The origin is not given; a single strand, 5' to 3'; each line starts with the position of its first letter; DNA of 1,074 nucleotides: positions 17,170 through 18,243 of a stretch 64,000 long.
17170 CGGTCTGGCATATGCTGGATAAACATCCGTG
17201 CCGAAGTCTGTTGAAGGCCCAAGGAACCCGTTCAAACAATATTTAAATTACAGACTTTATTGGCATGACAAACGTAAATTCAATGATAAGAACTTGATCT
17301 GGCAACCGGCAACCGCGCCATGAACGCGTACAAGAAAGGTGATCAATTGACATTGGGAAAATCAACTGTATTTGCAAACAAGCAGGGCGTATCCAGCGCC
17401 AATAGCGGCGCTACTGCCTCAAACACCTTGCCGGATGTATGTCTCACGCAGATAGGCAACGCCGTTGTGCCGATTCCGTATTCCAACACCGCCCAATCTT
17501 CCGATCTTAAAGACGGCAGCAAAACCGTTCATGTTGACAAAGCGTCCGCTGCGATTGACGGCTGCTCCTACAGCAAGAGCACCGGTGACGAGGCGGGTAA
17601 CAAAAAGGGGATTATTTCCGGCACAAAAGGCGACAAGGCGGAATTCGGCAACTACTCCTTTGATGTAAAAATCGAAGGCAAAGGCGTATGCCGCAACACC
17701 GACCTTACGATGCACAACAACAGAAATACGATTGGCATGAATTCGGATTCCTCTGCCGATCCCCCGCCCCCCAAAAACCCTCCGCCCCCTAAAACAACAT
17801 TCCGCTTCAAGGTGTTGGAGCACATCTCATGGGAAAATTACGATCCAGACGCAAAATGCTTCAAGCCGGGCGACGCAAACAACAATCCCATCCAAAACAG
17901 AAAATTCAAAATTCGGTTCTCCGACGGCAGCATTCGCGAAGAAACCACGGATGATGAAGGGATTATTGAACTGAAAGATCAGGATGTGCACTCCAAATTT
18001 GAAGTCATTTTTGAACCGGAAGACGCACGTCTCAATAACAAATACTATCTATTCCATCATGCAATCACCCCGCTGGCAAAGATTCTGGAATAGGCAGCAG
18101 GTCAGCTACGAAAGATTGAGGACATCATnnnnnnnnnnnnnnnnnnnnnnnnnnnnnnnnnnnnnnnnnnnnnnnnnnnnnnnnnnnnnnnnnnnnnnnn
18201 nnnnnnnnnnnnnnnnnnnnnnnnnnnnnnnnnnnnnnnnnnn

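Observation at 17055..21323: AT-rich three-gene island: orphan PAAR-like/TTR spike-tip protein + amidohydrolase-fold cargo + membrane-anchored beta-propeller (candidate contractile-injection effector/immunity module)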

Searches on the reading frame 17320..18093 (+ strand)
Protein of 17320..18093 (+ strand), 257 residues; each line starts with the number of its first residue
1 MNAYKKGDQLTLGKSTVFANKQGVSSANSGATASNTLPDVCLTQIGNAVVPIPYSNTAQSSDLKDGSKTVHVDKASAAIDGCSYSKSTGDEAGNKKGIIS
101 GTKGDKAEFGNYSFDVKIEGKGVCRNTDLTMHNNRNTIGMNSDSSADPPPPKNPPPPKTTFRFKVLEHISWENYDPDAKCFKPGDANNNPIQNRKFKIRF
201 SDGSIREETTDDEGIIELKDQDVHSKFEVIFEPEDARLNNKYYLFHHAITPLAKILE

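Call 3: search_protein_families(library=pfam, proteins=[window:17320-18093:+], max_evalue=1)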
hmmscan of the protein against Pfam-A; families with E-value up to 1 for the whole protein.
window:17320-18093:+ (257 aa): 2 families
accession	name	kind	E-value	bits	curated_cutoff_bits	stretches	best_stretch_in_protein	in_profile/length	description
PF13665.11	Tox-PAAR-like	-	1e-35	122.6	31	1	34-139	3-108/108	Toxin PAAR-like domain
PF05688.17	BIg21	-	0.2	12.6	27.4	0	185-219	12-51/109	Bacterial Immunoglobulin-like 21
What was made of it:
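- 17320..18093 (+): Gene 1: T6SS PAAR-like (DUF4150/PIPY) spike-tip protein with a C-terminal extension; probable true start is the TTG at 17353. PF13665 at E = 1e-35, aa 34-139, model positions 3-108 of 108 (call 3).
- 17419..17736 (+): PIPY/DUF4150 domain of gene 1 (aa 34-139), with the V-P-I-P-Y motif at aa 50-54. Call 3 for the domain.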

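Call 4: search_protein_families(library=ncbifam, proteins=[window:17320-18093:+], max_evalue=1)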
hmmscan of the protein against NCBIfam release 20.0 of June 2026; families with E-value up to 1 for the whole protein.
window:17320-18093:+ (257 aa): 0 families

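Call 5: search_protein_families(library=padloc, proteins=[window:17320-18093:+], max_evalue=1)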
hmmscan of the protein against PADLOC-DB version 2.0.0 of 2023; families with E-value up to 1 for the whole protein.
window:17320-18093:+ (257 aa): 0 families
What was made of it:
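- Checked: Gene 3 hits no Pfam, NCBIfam or PADLOC model (calls 3-5).
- Tried and rejected: NCBIfam and PADLOC gave no hit for any of the three proteins (calls 4, 5).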

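Call 19: list_cluster_members(proteins=[window:17320-18090:+, window:18129-20054:+, window:20057-21295:+, window:21324-22085:+])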
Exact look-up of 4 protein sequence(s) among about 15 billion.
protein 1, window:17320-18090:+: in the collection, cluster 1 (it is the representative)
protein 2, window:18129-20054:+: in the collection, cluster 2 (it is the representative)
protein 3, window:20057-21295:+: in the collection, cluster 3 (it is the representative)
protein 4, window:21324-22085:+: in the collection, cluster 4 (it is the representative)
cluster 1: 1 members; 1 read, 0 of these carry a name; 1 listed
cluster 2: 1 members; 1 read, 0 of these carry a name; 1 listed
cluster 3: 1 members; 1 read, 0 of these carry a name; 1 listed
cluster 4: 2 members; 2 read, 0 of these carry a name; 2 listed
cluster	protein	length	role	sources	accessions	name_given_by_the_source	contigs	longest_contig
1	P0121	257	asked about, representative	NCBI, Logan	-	-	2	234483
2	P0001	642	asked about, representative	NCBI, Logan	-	-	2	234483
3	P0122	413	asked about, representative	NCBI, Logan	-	-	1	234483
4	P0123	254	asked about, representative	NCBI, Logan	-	-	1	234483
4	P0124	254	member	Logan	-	-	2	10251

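Call 35: find_homologous_proteins(query=window:17320-18090:+, max_evalue=0.001)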
Query window:17320-18090:+ (257 aa): 248 proteins with E <= 0.001 among 456 candidates; the best 120 are listed.
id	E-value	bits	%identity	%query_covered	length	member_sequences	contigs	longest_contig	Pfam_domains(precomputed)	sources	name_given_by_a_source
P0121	8.9e-171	584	100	100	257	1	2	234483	PF13665.12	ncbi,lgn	-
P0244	4.9e-132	457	84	95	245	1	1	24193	PF13665.12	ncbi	-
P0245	1.3e-129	449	80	96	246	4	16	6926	PF13665.12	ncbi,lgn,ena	-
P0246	6.3e-118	411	76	96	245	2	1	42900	PF13665.12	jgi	-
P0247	1.0e-114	400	74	94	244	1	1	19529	PF13665.12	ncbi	-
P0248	4.0e-114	398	72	96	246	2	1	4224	PF13665.12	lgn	-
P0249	9.5e-114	397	74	95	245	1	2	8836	PF13665.12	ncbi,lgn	-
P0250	1.0e-110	387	75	93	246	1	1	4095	PF13665.12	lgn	-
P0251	2.4e-109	383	73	94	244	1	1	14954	PF13665.12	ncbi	-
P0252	8.4e-106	371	69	95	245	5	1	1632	PF13665.12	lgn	-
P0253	1.8e-104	367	69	94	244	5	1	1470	PF13665.12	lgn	-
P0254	1.0e-99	351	67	93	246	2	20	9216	PF13665.12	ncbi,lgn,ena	ncbi:MAG: DUF4150 domain-containing protein [Smithella sp.]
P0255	1.3e-99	351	64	94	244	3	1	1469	PF13665.12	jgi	-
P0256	4.5e-99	349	66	93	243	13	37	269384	PF13665.12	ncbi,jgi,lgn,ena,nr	ncbi:MAG: DUF4150 domain-containing protein [Smithella sp.]|jgi:uncharacterized Zn-binding protein i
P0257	7.6e-99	348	65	93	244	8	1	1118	PF13665.12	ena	-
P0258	1.6e-96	341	65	93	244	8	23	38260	PF13665.12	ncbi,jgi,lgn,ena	jgi:uncharacterized Zn-binding protein involved in type VI secretion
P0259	9.5e-95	335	65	93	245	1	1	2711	PF13665.12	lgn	-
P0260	2.1e-94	334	64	95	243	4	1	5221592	PF13665.12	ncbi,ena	-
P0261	2.7e-94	333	63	93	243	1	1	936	PF13665.12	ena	-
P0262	8.0e-91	322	59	94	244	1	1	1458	PF13665.12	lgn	-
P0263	1.7e-90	321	64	94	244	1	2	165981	PF13665.12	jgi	jgi:uncharacterized Zn-binding protein involved in type VI secretion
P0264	1.9e-89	317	62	93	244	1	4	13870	PF13665.12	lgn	-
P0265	1.2e-88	315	56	99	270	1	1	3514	PF13665.12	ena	-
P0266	3.9e-88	313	59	95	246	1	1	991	PF13665.12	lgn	-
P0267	1.5e-87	311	60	95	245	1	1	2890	PF13665.12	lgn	-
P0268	3.1e-87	310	59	95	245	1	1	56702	PF13665.12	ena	-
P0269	1.9e-86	308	60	95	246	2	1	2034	PF13665.12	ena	-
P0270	3.5e-86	307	62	86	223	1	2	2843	PF13665.12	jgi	jgi:hypothetical protein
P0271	9.8e-85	302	59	95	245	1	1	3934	PF13665.12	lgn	-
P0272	2.7e-84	301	59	95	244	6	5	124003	PF13665.12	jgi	jgi:uncharacterized Zn-binding protein involved in type VI secretion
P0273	1.3e-82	295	59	95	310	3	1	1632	PF13665.12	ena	-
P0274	2.9e-82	294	57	94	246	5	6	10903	PF13665.12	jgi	-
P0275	1.9e-81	291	59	95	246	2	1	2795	PF13665.12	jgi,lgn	-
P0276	1.7e-79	285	56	95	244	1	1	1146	PF13665.12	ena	-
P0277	3.7e-79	284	56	95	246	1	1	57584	PF13665.12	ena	-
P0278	8.5e-78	279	57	95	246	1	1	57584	PF13665.12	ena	-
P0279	2.2e-73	265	53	95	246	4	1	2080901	PF13665.12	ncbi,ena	-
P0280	5.8e-73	263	53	95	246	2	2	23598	PF13665.12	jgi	-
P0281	4.9e-72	260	55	95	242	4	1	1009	PF13665.12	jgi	-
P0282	2.7e-71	258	56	93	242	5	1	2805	PF13665.12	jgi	jgi:uncharacterized Zn-binding protein involved in type VI secretion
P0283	3.3e-68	248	52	85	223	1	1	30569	PF13665.12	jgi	jgi:uncharacterized protein YuzE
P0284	5.3e-37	146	49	63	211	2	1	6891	PF13665.12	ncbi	-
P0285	4.8e-36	142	55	58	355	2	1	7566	PF14412.13,PF13665.12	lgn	-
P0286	8.0e-32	129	51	55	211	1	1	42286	PF13665.12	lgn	-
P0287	1.7e-31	128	63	40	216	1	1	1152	PF13665.12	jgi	jgi:hypothetical protein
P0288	7.5e-29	119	60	40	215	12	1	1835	PF13665.12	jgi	jgi:hypothetical protein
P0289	8.7e-29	119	40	90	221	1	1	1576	PF13665.12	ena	-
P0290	1.1e-28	118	50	55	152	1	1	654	PF13665.12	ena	-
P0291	2.5e-28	117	50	53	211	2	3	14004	PF13665.12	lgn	-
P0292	3.9e-28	117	55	48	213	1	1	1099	PF13665.12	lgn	-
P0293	6.9e-28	116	51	47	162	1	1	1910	PF13665.12,PF05488.19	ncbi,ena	-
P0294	7.1e-28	116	47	56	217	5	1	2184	PF13665.12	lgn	-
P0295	8.7e-28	115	54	48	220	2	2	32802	PF13665.12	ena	-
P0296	1.9e-27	114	52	47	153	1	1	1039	PF13665.12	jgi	jgi:hypothetical protein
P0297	7.8e-27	112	53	48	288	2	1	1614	PF13665.12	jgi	jgi:hypothetical protein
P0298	1.1e-26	112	48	60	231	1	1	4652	PF13665.12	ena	-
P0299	2.1e-26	111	52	49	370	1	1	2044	PF14412.13,PF13665.12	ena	-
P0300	2.3e-26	111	52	48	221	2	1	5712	PF13665.12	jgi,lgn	-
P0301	3.1e-26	110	53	47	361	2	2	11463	PF14412.13,PF13665.12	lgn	-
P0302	3.2e-26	110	50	49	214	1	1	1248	PF13665.12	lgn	-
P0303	4.8e-26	110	52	47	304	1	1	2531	PF13665.12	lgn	-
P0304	7.2e-26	109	45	55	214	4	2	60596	PF13665.12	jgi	jgi:hypothetical protein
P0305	1.3e-25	108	56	40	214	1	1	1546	PF13665.12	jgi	jgi:ribosomal protein L24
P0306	1.6e-25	108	38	77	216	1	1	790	PF13665.12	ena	-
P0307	2.0e-25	108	47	55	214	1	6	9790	PF13665.12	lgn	-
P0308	2.0e-25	108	38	77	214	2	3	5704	PF13665.12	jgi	jgi:hypothetical protein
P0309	2.4e-25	107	55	43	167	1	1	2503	PF13665.12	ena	-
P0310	2.5e-25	107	51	47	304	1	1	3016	PF13665.12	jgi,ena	-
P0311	3.2e-25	107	51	48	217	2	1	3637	PF13665.12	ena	-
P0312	3.5e-25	107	47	56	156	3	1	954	PF13665.12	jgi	jgi:hypothetical protein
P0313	3.5e-25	107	49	49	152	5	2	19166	PF13665.12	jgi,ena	-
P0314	4.5e-25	107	38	84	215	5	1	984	PF13665.12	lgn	-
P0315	5.8e-25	106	51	48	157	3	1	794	PF13665.12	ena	-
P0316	7.2e-25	106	47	48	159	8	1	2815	PF13665.12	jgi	jgi:hypothetical protein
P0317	8.5e-25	106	51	48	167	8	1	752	PF13665.12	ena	-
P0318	9.0e-25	106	52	48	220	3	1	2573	PF13665.12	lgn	-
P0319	1.2e-24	105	47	51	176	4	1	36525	PF13665.12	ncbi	-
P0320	1.8e-24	105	49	50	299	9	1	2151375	PF13665.12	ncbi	ncbi:DUF4150 domain-containing protein [Vibrio campbellii]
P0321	2.5e-24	104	37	84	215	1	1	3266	PF13665.12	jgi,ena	-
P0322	4.9e-24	103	54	44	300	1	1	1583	PF13665.12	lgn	-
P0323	5.2e-24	103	36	84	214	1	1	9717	PF13665.12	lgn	-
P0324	8.0e-24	102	50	46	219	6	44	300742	PF13665.12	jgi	jgi:hypothetical protein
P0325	8.1e-24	102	51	49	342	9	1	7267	PF13665.12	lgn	-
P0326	8.1e-24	102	50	48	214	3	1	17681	PF13665.12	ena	-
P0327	1.0e-23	102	38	76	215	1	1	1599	PF13665.12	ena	-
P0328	1.3e-23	102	52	40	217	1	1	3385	PF13665.12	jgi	jgi:hypothetical protein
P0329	1.8e-23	101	49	47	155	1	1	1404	PF13665.12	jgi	-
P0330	1.8e-23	101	42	71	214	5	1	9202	PF13665.12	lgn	-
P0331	2.1e-23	101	34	81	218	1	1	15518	PF13665.12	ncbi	-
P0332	5.2e-23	100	53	44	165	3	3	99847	PF13665.12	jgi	jgi:hypothetical protein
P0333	7.0e-23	99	50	48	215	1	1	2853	PF13665.12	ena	-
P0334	7.8e-23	99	43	61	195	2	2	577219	PF13665.12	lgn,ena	-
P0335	9.3e-23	99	47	54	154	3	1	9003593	PF13665.12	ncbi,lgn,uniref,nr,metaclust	ncbi:DUF4150 domain-containing protein [Corallococcus macrosporus]|uniref:Uncharacterized protein n=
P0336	1.7e-22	98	48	48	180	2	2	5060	PF13665.12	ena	-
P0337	3.1e-22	97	47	55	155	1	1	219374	PF13665.12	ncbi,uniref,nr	ncbi:DUF4150 domain-containing protein [Vitiosangium sp. GDMCC 1.1324]|uniref:DUF4150 domain-contain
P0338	3.5e-22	97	35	84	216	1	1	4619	PF13665.12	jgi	jgi:uncharacterized Zn-binding protein involved in type VI secretion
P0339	3.7e-22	97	43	60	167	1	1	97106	PF13665.12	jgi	jgi:hypothetical protein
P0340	1.8e-21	95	35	84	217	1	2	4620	PF13665.12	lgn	-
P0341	2.9e-21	94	45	48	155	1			PF13665.12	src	-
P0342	4.0e-21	94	40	70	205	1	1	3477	PF13665.12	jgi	jgi:uncharacterized Zn-binding protein involved in type VI secretion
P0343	4.8e-21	93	35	84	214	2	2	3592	PF13665.12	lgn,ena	-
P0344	6.1e-21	93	33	84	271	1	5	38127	PF13665.12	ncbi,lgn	-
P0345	6.2e-21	93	52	38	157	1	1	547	PF13665.12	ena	-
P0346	6.3e-21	93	36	64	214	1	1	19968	PF13665.12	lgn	-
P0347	1.0e-20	92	41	56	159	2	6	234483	PF13665.12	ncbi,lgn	-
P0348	1.8e-20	91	49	48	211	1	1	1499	PF13665.12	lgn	-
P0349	3.4e-20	91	44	51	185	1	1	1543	PF13665.12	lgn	-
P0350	3.6e-20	90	49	47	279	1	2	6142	PF13665.12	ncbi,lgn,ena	-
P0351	4.2e-20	90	53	39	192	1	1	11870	PF13665.12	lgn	-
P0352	1.6e-19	88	45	49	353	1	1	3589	PF13665.12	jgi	jgi:hypothetical protein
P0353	1.7e-19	88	49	40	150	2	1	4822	PF13665.12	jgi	jgi:hypothetical protein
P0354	1.7e-19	88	49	47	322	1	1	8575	PF13665.12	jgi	jgi:uncharacterized protein DUF4150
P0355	1.9e-19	88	46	47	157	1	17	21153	PF13665.12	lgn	-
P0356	2.6e-19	88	45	48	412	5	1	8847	PF15635.12,PF13665.12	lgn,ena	-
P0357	2.9e-19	87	42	53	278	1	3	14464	PF13665.12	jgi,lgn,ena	-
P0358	3.5e-19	87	45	48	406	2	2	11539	PF15635.12,PF13665.12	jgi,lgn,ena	jgi:hypothetical protein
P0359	3.9e-19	87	46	56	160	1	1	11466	PF13665.12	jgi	jgi:hypothetical protein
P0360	1.0e-18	86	44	48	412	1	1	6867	PF15635.12,PF13665.12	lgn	-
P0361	1.4e-18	85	47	46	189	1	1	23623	PF13665.12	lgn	-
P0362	2.2e-18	85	37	71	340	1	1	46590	PF13665.12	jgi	jgi:hypothetical protein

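Call 36: find_encoding_contigs(protein=P0347, flank=10000, max_places=6)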
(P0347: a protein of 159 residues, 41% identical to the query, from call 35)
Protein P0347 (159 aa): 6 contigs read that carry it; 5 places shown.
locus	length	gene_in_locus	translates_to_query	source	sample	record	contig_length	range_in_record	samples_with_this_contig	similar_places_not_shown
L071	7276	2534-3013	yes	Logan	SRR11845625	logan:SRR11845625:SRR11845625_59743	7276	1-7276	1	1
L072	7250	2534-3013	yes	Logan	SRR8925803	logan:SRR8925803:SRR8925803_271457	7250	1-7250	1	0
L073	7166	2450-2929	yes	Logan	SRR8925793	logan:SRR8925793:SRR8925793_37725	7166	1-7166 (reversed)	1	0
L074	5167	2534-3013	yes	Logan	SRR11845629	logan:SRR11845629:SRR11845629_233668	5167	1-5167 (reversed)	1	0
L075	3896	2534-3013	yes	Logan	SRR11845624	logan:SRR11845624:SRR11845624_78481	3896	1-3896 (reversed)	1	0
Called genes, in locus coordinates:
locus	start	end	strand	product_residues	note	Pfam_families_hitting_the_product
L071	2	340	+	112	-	?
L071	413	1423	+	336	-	PF09937:DUF2169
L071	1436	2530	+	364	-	PF00109:ketoacyl-synt (weak)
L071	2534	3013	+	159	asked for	PF13665:Tox-PAAR-like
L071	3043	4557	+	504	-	-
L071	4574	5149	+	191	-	-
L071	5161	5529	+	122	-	-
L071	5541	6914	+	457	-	-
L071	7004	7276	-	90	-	?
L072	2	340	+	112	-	?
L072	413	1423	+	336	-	PF09937:DUF2169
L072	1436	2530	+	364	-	PF00109:ketoacyl-synt (weak)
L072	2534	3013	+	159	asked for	PF13665:Tox-PAAR-like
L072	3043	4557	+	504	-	-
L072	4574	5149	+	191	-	-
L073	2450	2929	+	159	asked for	PF13665:Tox-PAAR-like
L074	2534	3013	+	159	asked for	PF13665:Tox-PAAR-like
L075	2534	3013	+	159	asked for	PF13665:Tox-PAAR-like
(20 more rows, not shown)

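Call 53: predict_structure(alignment_id=A3)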
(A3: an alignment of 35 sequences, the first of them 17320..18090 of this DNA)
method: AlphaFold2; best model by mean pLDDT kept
length: 257 residues; sequences in the alignment: 35
mean_pLDDT: 51.4   pTM: 0.33
mean pLDDT of the five models: 51.4, 50.1, 48.9, 48.3, 46.9
residues with pLDDT >= 90: 10; 70-90: 64; 50-70: 26; < 50: 157
segments of 3 or more residues with pLDDT < 50: 1-45, 47-153
pLDDT, mean of each block of 10 residues (from residue 1): 34 34 37 35 47 39 36 40 35 37 24 32 31 27 36 62 83 81 81 88 87 90 79 60 52 49
secondary structure, 60 per line:
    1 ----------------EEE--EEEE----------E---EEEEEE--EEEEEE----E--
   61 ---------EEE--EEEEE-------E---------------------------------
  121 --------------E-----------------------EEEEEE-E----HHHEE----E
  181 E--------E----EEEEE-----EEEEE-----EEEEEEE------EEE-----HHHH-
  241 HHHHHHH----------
elements in order: E17-19 E22-25 E40-45 E48-53 E70-72 E75-79 E159-164 E195-199 E205-209 E215-221 E228-230 H236-239 H241-247
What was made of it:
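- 17794..18060 (+): C-terminal β-sandwich domain of gene 1 ('g1C', aa ~159-247), the presumed cargo-coupling domain. This is the only confident part of the AF2 model, with pLDDT 80-90 (call 53).
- On PIPY / DUF4150 PAAR-like T6SS spike tip: The PIPY part of the AF2 model was of low confidence (pLDDT below 50; call 53).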

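Call 55: fold_search(model_id=the predicted structure, library=pdb)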
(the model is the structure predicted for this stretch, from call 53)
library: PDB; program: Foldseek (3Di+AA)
matches with E <= 10: 440; with E <= 0.001: 0
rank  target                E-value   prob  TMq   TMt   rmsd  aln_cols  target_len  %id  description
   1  6sjl_A                1.2e-01  0.13  0.15  0.12  23.4       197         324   11  Structure of the Tle1 effector bound to the VgrG spike from the Type 6 secretion system (released 2020-04-29)
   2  10ps                  1.9e-01  0.95  0.21  0.11   3.9        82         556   20  Crystal structure of SdrD A2-A3-B1-B2 domains from Staphylococcus aureus JH1 (released 2026-02-11)
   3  8bdw_H                2.6e-01  0.93  0.18  0.43   5.0        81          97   11  Crystal structure of CnaB2 domain from Lactobacillus plantarum (released 2023-02-22)
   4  4mls_A                3.1e-01  0.90  0.18  0.49   4.5        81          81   12  Crystal structure of the SpyTag and SpyCatcher-deltaN1 complex (released 2013-11-13)
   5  4mli_C                3.1e-01  0.82  0.17  0.45   4.7        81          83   14  Crystal structure of the SpyTag/SpyCatcher complex (released 2013-11-13)
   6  3rkp_A                3.9e-01  0.85  0.19  0.14   5.2        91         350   11  Crystal structure of BcpA*(D312A), the major pilin subunit of Bacillus cereus (released 2012-05-30)
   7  3rkp_B                4.6e-01  0.82  0.19  0.14   5.2        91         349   11  Crystal structure of BcpA*(D312A), the major pilin subunit of Bacillus cereus (released 2012-05-30)
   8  6xi3                  5.5e-01  0.13  0.11  0.08  14.2        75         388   12  Crystal structure of tetra-tandem repeat in extending region of large adhesion protein (released 2020-10-14)
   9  7dm0_A                5.9e-01  0.75  0.13  0.19   4.4        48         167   23  Biofilm associated protein - C region (released 2021-12-15)
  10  7b6b_A                5.9e-01  0.66  0.15  0.11   3.7        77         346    8  The carbohydrate binding module family 48 (CBM48) and carboxy-terminal carbohydrate esterase family 1 (CE1) domains of (released 2021-03-10)
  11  7voo_A                7.0e-01  0.47  0.17  0.04  13.6        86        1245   20  Induced alpha-2-macroglobulin monomer (released 2022-10-19)
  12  9oj3_A                7.4e-01  0.66  0.17  0.47   5.2        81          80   12  Crystal structure of the SpyTag003-SpyCatcher003 complex (released 2025-06-25)
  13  6fwv_A                8.4e-01  0.72  0.18  0.10   3.9        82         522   15  The Bacillus anthracis TIE protein (released 2018-08-08)
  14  4mli_A                8.4e-01  0.63  0.17  0.46   4.7        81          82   12  Crystal structure of the SpyTag/SpyCatcher complex (released 2013-11-13)
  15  5bw9_f                8.4e-01  0.16  0.12  0.08   9.7        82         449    8  Crystal Structure of Yeast V1-ATPase in the Autoinhibited Form (released 2016-06-08)
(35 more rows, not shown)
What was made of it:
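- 17794..18060 (+): The best local fold matches are CnaB, SdrD-B and SpyCatcher (call 55).
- On Transthyretin/prealbumin-like adaptor domain (g1 C-terminus): The confident sub-model aligns locally to SdrD-B, CnaB2 and SpyCatcher at probability 0.82-0.95 but E 0.2-0.5 (call 55).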

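Call 60: find_encoding_contigs(protein=P0124, flank=10000, max_places=4)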
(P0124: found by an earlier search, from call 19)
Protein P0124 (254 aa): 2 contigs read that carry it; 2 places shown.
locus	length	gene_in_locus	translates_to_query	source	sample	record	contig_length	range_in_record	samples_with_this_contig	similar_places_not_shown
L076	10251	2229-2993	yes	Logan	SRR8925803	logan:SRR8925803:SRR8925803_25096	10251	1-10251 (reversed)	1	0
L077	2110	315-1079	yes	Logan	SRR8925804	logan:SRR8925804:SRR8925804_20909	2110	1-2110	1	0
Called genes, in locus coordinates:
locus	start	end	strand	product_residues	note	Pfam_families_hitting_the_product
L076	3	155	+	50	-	?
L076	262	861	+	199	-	PF13091:PLDc_2, PF17941:PP_kinase_C_1 (weak)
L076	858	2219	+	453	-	PF13458:Peripla_BP_6, PF01094:ANF_receptor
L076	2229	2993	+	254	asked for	PF01975:SurE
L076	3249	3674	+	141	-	-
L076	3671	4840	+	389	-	PF01041:DegT_DnrJ_EryC1, PF00155:Aminotran_1_2 (weak)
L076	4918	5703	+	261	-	PF05175:MTS (weak), PF13489:Methyltransf_23, PF13847:Methyltransf_31, PF08241:Methyltransf_11, PF08242:Methyltransf_12, PF13649:Methyltransf_25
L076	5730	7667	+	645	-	-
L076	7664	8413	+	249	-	PF00535:Glycos_transf_2, PF10111:Glyco_tranf_2_2 (weak)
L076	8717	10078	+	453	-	PF13231:PMT_2 (weak)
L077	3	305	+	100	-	?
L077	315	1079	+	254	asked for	PF01975:SurE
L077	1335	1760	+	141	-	-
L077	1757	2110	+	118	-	?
